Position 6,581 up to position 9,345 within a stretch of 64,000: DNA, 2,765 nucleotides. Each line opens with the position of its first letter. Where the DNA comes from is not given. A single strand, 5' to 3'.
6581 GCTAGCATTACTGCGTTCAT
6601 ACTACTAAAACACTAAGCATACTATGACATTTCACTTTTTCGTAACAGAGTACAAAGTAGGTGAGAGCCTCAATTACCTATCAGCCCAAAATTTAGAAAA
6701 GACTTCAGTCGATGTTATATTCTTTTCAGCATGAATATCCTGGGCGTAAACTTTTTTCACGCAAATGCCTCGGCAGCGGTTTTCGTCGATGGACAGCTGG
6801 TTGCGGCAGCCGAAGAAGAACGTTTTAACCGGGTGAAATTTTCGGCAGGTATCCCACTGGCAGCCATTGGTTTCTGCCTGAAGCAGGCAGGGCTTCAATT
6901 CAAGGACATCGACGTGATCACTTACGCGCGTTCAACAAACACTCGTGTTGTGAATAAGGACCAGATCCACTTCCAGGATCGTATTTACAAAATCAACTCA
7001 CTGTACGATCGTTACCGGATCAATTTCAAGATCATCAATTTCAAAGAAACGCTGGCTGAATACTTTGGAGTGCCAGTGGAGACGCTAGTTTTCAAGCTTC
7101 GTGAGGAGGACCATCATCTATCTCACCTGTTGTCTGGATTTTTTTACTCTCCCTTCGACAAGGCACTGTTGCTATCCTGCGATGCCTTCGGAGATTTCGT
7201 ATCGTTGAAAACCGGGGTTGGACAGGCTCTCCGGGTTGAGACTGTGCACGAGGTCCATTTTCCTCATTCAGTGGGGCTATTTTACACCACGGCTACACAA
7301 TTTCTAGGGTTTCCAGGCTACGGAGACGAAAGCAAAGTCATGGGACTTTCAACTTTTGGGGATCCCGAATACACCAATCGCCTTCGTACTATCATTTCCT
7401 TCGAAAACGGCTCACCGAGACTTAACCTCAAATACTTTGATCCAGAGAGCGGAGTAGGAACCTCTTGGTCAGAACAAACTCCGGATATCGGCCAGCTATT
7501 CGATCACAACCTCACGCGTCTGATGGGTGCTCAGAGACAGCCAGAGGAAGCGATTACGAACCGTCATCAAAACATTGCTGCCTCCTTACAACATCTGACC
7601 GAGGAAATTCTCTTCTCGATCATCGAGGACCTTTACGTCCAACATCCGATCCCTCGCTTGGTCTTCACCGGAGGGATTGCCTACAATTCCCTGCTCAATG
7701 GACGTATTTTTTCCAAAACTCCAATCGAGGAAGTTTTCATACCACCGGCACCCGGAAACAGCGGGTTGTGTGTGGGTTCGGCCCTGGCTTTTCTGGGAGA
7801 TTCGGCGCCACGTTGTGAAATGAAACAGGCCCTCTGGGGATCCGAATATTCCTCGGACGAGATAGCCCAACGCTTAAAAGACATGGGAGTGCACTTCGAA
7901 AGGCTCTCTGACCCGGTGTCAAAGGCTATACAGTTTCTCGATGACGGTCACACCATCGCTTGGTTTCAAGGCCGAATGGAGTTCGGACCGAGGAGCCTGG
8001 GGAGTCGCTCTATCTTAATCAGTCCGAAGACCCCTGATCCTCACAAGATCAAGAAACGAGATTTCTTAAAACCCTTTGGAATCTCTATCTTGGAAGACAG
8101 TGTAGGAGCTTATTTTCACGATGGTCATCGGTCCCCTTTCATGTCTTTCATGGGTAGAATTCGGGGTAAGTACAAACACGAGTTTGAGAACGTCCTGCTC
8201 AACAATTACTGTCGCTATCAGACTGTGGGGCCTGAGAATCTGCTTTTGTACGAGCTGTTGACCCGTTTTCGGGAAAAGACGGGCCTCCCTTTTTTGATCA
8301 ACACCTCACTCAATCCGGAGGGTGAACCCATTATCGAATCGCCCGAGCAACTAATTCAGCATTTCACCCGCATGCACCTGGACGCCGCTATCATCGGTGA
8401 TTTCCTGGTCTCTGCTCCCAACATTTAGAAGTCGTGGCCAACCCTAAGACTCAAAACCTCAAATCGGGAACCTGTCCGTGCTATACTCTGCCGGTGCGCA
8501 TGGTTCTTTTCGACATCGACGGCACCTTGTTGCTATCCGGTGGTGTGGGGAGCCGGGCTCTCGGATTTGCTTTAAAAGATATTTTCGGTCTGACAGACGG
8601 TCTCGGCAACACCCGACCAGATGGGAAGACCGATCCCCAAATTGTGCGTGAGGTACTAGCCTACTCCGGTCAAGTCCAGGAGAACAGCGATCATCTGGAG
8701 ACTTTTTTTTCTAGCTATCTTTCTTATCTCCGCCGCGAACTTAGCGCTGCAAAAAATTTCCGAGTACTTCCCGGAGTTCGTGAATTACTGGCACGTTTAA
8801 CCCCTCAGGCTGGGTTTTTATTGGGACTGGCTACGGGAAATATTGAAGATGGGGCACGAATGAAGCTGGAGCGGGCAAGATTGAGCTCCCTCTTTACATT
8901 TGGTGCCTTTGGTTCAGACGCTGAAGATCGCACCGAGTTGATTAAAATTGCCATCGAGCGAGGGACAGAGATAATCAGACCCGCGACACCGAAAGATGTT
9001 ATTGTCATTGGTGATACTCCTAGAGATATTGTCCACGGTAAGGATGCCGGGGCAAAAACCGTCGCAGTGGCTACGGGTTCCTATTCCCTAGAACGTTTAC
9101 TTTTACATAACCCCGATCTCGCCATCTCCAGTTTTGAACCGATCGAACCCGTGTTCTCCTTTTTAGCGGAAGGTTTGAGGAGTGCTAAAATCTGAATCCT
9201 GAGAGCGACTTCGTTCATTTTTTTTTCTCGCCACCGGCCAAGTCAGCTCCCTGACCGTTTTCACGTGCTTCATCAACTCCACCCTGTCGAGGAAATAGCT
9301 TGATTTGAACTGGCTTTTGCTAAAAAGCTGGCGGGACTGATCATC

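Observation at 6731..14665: Tight cluster of tailoring/hydrolytic enzymes: carbamoyltransferase, HAD phosphatase, penicillin-acylase-family hydrolase, radical SAM/SPASM, FN3 protein and D-aminoacylase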

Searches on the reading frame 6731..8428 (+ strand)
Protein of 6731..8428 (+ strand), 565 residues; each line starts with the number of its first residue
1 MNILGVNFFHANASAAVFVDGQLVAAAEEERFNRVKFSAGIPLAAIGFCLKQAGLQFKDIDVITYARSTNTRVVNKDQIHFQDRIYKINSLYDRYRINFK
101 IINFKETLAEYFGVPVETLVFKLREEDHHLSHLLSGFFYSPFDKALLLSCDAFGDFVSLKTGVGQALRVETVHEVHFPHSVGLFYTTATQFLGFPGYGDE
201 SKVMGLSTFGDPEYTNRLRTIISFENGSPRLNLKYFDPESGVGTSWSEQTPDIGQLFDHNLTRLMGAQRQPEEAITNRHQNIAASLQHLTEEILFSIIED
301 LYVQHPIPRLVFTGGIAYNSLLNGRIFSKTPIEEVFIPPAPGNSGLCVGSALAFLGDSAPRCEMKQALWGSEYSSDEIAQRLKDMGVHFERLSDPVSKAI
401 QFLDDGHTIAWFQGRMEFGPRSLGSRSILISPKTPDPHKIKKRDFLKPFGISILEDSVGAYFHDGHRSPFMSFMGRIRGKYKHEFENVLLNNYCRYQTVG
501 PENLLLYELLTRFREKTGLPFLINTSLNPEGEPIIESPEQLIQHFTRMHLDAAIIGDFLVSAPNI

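Call 3: search_protein_families(library=pfam, proteins=[window:6731-8428:+], max_evalue=0.01)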
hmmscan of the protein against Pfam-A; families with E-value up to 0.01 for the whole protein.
window:6731-8428:+ (565 aa): 3 families
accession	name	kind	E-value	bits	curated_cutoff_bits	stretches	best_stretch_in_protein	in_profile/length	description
PF02543.21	Carbam_trans_N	-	2e-45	156.2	24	1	3-352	2-346/346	Carbamoyltransferase N-terminus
PF16861.10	Carbam_trans_C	-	9.1e-43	146.2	27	1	402-561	3-169/170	Carbamoyltransferase C-terminus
PF00814.31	TsaD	-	0.0003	21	24.8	0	274-339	190-251/264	tRNA N6-adenosine threonylcarbamoyltransferase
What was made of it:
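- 6731..8428 (+): NodU/CmcH-family O-carbamoyltransferase, cytoplasmic; first gene of a two-gene operon with HAD. Both Pfam domains (call 3).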

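Call 4: search_protein_families(library=ncbifam, proteins=[window:6731-8428:+], max_evalue=0.01)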
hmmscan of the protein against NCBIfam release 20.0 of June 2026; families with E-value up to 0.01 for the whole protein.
window:6731-8428:+ (565 aa): 3 families
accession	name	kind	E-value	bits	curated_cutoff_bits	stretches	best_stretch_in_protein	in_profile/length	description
NF041651.1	nodul_NodU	equivalog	2e-28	99.5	1000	1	276-532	267-527/556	nodulation protein NodU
TIGR03723.1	T6A_TsaD_YgjD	equivalog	0.00054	19.2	296.1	1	272-329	225-282/314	tRNA (adenosine(37)-N6)-threonylcarbamoyltransferase complex transferase subunit TsaD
TIGR00143.1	hypF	equivalog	0.0066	14.6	466.1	0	275-353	657-739/741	carbamoyltransferase HypF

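Call 25: search_solved_structures(query=window:6731-8428:+, max_evalue=0.00001)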
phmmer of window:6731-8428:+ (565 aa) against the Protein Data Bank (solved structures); distinct sequences matched with E-value up to 0.00001: 12.
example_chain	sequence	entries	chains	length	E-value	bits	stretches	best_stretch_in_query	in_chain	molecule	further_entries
7vzq_A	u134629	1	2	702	9.3e-64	219.1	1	4-561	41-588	GdmN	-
7vyj_A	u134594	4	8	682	1e-62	215.6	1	4-561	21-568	GdmN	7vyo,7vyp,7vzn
7vx0_A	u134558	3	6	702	1.2e-62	215.5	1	4-561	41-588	GdmN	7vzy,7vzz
7vzu_A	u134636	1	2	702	1.2e-62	215.4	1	4-561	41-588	GdmN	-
9s2t_A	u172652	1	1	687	1.6e-62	215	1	9-561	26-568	Decarbamoylnovobiocin carbamoyltransferase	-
7xb6_A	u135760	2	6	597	1.8e-58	201.6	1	8-561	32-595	Carbamoyltransferase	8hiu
3ver_A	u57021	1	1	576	2.3e-57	198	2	127-561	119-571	O-carbamoyltransferase TobZ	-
3vex_A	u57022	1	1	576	3.6e-57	197.4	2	127-561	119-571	O-carbamoyltransferase TobZ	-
3vf4_A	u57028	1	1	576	6e-57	196.6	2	127-561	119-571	O-carbamoyltransferase TobZ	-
3vf2_A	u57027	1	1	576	8.2e-57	196.2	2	127-561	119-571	O-carbamoyltransferase TobZ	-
3vez_A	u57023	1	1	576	1.3e-56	195.5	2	127-561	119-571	O-carbamoyltransferase TobZ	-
3ven_A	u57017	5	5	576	1.6e-56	195.3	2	127-561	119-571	O-carbamoyltransferase TobZ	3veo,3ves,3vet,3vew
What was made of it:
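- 6731..8428 (+): Nearest solved relatives are GdmN, NovN and TobZ, E = 1e-57 to 1e-63 (call 25).
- The carbamoyltransferase's nearest solved relatives include TobZ and NovN, which by background knowledge carbamoylate sugar hydroxyls (call 25).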

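Call 31: find_homologous_proteins(query=window:6731-8428:+, max_evalue=1e-20)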
Query window:6731-8428:+ (565 aa): 7932 proteins with E <= 1e-20 among 8000 candidates; the best 120 are listed.
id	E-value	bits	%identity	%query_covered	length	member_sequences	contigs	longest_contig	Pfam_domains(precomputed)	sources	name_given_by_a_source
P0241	0.0e+0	1289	99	100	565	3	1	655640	PF02543.22,PF16861.11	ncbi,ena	-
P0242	1.2e-297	1006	76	100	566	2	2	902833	PF02543.22,PF16861.11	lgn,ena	-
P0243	3.0e-294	995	75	100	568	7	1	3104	PF02543.22,PF16861.11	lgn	-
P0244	1.6e-289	979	74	100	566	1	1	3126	PF02543.22,PF16861.11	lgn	-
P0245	8.9e-288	974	73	100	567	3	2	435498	PF02543.22,PF16861.11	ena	-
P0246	4.8e-286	968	73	100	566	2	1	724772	PF02543.22,PF16861.11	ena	-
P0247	5.7e-286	968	72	100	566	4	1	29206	PF02543.22,PF16861.11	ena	-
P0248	2.7e-284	962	71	99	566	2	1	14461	PF02543.22,PF16861.11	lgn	-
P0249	4.5e-283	958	73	99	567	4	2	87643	PF02543.22,PF16861.11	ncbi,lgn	-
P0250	2.9e-282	955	72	100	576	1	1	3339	PF02543.22,PF16861.11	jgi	-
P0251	4.2e-282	955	72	99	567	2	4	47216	PF02543.22,PF16861.11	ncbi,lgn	-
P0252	8.2e-282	954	72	99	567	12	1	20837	PF02543.22,PF16861.11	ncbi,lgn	ncbi:MAG: carbamoyltransferase [Acidobacteriota bacterium]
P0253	5.6e-281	951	72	100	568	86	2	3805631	PF02543.22,PF16861.11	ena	-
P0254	1.4e-280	950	72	99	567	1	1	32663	PF02543.22,PF16861.11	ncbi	-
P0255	1.1e-279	947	72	99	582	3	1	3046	PF02543.22,PF16861.11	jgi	jgi:carbamoyltransferase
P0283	5.8e-254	862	65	99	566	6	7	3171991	PF02543.22,PF00814.32,PF16861.11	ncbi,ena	-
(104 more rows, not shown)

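Call 33: find_encoding_contigs(protein=P0253, flank=10000, max_places=2)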
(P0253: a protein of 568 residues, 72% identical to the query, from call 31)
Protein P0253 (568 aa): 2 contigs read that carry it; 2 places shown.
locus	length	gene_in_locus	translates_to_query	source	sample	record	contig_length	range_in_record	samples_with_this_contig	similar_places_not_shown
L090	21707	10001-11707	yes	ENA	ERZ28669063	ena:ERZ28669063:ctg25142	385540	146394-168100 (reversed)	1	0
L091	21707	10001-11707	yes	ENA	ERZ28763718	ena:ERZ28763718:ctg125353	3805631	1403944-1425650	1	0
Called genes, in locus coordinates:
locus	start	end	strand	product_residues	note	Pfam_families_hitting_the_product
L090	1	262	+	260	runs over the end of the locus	-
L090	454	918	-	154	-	-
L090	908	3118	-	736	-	PF13492:GAF_3 (faint), PF00672:HAMP, PF01590:GAF, PF13185:GAF_2 (weak), PF00211:Guanylate_cyc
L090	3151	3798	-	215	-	PF07963:N_methyl (faint), PF08334:T2SSG (faint)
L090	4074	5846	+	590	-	PF03600:CitMHS, PF16980:CitMHS_2 (weak), PF02080:TrkA_C, PF00939:Na_sulph_symp, PF03600:CitMHS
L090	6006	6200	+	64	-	PF01176:eIF-1a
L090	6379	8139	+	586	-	PF13667:ThiC-associated, PF01964:ThiC_Rad_SAM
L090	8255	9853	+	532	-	PF00474:SSF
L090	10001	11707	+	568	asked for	PF02543:Carbam_trans_N, PF16861:Carbam_trans_C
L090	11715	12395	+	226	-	PF00702:Hydrolase, PF12710:HAD, PF13419:HAD_2, PF13242:Hydrolase_like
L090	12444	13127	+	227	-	PF00702:Hydrolase, PF12710:HAD, PF13419:HAD_2, PF13242:Hydrolase_like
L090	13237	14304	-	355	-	-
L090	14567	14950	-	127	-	-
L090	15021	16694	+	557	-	PF07969:Amidohydro_3, PF01979:Amidohydro_1 (faint)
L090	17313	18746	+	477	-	PF00072:Response_reg, PF00158:Sigma54_activat, PF14532:Sigma54_activ_2, PF07724:AAA_2 (faint), PF07728:AAA_5, PF25601:AAA_lid_14, PF02954:HTH_8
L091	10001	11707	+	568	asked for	PF02543:Carbam_trans_N, PF16861:Carbam_trans_C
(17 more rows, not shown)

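Call 34: find_encoding_contigs(protein=P0283, flank=10000, max_places=3)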
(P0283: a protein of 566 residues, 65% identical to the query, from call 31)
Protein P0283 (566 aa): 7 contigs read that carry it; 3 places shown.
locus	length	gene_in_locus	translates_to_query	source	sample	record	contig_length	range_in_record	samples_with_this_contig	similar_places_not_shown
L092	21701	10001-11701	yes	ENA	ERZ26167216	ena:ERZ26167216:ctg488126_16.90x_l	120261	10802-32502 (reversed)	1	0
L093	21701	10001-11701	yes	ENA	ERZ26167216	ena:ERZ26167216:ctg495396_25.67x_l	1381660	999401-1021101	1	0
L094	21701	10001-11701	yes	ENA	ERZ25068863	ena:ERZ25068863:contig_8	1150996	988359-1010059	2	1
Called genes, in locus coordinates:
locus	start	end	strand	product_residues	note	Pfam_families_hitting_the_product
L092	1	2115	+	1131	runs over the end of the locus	PF07635:PSCyt1, PF07583:PSCyt2, PF07587:PSD1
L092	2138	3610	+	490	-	PF07394:DUF1501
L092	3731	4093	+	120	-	-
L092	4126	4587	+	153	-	PF14588:YjgF_endoribonc, PF01042:Ribonuc_L-PSP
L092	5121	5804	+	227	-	PF01738:DLH, PF12146:Hydrolase_4 (faint), PF00561:Abhydrolase_1 (faint), PF12695:Abhydrolase_5, PF20408:Abhydrolase_11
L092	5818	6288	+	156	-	PF00583:Acetyltransf_1, PF13508:Acetyltransf_7, PF13673:Acetyltransf_10, PF08445:FR47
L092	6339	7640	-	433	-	PF00155:Aminotran_1_2, PF00266:Aminotran_5, PF01053:Cys_Met_Meta_PP (weak), PF01041:DegT_DnrJ_EryC1 (weak)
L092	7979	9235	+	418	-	PF13088:BNR_2 (weak)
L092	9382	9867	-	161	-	-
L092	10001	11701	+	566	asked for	PF02543:Carbam_trans_N, PF00814:TsaD (faint), PF16861:Carbam_trans_C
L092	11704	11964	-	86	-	-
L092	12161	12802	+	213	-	PF00702:Hydrolase, PF12710:HAD, PF13419:HAD_2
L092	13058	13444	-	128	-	-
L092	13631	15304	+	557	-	PF07969:Amidohydro_3, PF01979:Amidohydro_1 (weak)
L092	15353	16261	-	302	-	PF01073:3Beta_HSD (weak), PF01370:Epimerase, PF04321:RmlD_sub_bind (weak), PF05368:NmrA (weak), PF13460:NAD_binding_10, PF16363:GDP_Man_Dehyd (faint), PF08338:DUF1731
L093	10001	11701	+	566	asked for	PF02543:Carbam_trans_N, PF00814:TsaD (faint), PF16861:Carbam_trans_C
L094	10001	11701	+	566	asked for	PF02543:Carbam_trans_N, PF00814:TsaD (faint), PF16861:Carbam_trans_C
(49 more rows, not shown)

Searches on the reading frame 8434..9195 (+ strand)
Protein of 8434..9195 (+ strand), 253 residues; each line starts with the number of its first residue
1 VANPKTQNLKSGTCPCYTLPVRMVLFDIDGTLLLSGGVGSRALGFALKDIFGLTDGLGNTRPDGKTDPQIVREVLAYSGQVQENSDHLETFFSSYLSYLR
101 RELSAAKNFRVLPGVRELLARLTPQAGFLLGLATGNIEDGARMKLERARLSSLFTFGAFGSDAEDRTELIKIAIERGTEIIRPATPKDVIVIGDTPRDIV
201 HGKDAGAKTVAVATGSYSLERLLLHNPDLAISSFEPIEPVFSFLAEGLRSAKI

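Call 3: search_protein_families(library=pfam, proteins=[window:8434-9195:+], max_evalue=0.01)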
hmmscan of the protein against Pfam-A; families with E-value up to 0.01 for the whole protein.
window:8434-9195:+ (253 aa): 4 families
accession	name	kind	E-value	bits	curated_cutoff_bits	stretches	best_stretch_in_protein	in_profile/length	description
PF13419.12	HAD_2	-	5.7e-15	56.3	23.8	1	72-212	46-178/178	Haloacid dehalogenase-like hydrolase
PF00702.32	Hydrolase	-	2e-11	45.1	26.4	1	22-206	2-191/191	haloacid dehalogenase-like hydrolase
PF13242.12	Hydrolase_like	-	9.1e-10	38.8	22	1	183-233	18-71/75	HAD-hyrolase-like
PF12710.13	HAD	-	5.8e-08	33.8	27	1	24-199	1-185/189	haloacid dehalogenase-like hydrolase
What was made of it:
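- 8434..9195 (+): HAD-superfamily (type IA) phosphatase; second gene of the carbamoyltransferase-HAD operon. The likely true start is near 8500. Pfam HAD_2 and Hydrolase (call 3).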

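Call 4: search_protein_families(library=ncbifam, proteins=[window:8434-9195:+], max_evalue=0.01)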
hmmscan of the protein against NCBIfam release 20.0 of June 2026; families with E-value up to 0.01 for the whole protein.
window:8434-9195:+ (253 aa): 20 families
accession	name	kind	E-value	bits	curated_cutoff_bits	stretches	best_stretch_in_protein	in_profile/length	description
NF009804.0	PRK13288.1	equivalog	4.7e-13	49.1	218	1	85-235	59-204/215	pyrophosphatase PpaX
TIGR01454.1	AHBA_synth_RP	hypoth_equivalog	2.9e-11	43.4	246.65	1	24-232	1-194/205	AHBA synthesis associated protein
TIGR03351.1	PhnX-like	hypoth_equivalog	5.5e-11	42.8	218.9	1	22-233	2-211/220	phosphonatase-like hydrolase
NF009695.0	PRK13222.1-2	equivalog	2.6e-09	36.9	225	1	20-238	5-219/226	phosphoglycolate phosphatase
NF009696.0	PRK13222.1-3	equivalog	2.6e-08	33.8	359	1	21-215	3-189/223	N-acetylmuramic acid 6-phosphate phosphatase MupP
TIGR02253.1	CTE7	subfamily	1.9e-07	31.1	169.75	1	21-234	2-217/221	TIGR02253 family HAD-type hydrolase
TIGR01422.2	phosphonatase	equivalog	7.8e-07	28.6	220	1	173-217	160-204/251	phosphonoacetaldehyde hydrolase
NF009697.0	PRK13222.1-4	equivalog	1.8e-05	24.2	327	1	21-240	7-221/232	phosphoglycolate phosphatase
NF009698.0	PRK13223.1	equivalog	2.5e-05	23.6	466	1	20-232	13-220/272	phosphoglycolate phosphatase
NF009700.0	PRK13226.1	equivalog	3.6e-05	23.6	342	0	105-215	90-197/229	phosphoglycolate phosphatase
NF009699.0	PRK13225.1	equivalog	4.3e-05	23.1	368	1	107-229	139-255/273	phosphoglycolate phosphatase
NF053653.1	InDiPhoBT2121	equivalog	5.7e-05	22.8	245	1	184-233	158-207/216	inorganic diphosphatase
TIGR01662.1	HAD-SF-IIIA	subfamily_domain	8.7e-05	22.6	44.6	1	183-214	108-140/141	HAD-IIIA family hydrolase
TIGR01449.2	PGP_bact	equivalog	0.00013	21.5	180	1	24-222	1-194/213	phosphoglycolate phosphatase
NF009694.0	PRK13222.1-1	equivalog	0.00017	21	415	1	184-241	182-239/252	phosphoglycolate phosphatase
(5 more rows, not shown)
